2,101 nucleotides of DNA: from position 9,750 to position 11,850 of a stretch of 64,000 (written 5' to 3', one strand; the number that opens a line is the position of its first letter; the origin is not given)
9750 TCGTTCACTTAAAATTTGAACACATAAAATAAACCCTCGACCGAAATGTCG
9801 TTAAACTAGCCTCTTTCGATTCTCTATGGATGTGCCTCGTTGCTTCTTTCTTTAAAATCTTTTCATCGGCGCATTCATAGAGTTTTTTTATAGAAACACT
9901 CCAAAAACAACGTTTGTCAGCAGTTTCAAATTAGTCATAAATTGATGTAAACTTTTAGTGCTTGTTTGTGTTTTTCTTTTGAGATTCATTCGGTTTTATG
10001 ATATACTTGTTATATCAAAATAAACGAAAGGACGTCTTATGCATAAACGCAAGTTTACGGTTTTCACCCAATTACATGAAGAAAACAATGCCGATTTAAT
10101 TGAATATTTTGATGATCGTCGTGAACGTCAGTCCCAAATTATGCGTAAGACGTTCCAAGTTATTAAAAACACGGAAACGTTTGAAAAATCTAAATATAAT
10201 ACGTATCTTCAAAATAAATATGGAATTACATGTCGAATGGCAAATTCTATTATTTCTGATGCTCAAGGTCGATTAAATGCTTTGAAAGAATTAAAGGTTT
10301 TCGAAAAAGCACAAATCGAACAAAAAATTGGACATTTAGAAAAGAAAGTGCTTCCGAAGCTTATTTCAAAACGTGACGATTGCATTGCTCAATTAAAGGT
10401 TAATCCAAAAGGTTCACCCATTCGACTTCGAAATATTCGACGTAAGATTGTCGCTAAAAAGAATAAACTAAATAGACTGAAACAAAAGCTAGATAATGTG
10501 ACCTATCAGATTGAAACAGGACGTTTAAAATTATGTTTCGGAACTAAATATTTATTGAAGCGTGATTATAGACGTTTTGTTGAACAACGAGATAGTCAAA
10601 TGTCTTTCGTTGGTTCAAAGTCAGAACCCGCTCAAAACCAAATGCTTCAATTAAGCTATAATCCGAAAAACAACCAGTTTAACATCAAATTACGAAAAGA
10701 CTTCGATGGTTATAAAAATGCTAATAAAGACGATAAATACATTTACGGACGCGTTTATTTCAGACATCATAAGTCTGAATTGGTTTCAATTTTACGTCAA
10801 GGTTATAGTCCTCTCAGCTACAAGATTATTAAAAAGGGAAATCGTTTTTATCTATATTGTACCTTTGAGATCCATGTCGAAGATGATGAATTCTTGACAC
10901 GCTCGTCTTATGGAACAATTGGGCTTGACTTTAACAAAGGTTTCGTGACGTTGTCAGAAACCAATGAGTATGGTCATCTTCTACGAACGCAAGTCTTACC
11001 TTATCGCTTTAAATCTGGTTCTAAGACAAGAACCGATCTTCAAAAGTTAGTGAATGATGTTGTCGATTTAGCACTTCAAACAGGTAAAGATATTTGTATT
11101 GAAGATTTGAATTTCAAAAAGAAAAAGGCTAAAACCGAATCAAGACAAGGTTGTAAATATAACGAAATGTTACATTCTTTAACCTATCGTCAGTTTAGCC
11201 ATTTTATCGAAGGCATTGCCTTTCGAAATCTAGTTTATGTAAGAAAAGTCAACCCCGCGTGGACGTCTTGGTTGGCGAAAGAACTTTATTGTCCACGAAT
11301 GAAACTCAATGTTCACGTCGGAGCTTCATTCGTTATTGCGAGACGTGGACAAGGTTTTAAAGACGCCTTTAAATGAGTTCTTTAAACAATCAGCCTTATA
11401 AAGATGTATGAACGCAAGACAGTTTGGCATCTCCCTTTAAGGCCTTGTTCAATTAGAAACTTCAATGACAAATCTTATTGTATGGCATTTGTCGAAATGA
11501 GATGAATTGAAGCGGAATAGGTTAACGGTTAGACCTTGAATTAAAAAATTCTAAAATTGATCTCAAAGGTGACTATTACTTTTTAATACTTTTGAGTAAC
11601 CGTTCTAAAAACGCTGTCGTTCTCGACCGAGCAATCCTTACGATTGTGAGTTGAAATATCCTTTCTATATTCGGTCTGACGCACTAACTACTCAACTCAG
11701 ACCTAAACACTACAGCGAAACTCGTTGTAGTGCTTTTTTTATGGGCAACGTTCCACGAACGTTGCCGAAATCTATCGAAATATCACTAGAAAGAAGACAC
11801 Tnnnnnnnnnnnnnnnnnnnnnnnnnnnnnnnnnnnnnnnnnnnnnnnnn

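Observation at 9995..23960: Two inverted, diverged, probably nuclease-dead TnpB-like genes with near-identical 3' omega-RNA-like regions (TldR-like) bracketing an 11-kb cargo segment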

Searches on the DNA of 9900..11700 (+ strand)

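Call 7: search_dna_similar(query=window:9900-11700:+, collection=phages, mode=near, max_rows=30)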
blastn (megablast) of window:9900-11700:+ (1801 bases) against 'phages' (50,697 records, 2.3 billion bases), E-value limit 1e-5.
No match.

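Call 21: search_rna_families(source=window, start=11300, end=11700, threshold=gathering, show_alignments=1)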
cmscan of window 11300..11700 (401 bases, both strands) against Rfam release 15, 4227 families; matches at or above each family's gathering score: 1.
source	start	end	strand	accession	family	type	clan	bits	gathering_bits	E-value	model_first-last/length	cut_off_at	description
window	11393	11606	+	RF03065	IS605-orfB-I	Gene; sRNA;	-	189.3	94.2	5e-47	1-214/214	no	IS605-orfB-I RNA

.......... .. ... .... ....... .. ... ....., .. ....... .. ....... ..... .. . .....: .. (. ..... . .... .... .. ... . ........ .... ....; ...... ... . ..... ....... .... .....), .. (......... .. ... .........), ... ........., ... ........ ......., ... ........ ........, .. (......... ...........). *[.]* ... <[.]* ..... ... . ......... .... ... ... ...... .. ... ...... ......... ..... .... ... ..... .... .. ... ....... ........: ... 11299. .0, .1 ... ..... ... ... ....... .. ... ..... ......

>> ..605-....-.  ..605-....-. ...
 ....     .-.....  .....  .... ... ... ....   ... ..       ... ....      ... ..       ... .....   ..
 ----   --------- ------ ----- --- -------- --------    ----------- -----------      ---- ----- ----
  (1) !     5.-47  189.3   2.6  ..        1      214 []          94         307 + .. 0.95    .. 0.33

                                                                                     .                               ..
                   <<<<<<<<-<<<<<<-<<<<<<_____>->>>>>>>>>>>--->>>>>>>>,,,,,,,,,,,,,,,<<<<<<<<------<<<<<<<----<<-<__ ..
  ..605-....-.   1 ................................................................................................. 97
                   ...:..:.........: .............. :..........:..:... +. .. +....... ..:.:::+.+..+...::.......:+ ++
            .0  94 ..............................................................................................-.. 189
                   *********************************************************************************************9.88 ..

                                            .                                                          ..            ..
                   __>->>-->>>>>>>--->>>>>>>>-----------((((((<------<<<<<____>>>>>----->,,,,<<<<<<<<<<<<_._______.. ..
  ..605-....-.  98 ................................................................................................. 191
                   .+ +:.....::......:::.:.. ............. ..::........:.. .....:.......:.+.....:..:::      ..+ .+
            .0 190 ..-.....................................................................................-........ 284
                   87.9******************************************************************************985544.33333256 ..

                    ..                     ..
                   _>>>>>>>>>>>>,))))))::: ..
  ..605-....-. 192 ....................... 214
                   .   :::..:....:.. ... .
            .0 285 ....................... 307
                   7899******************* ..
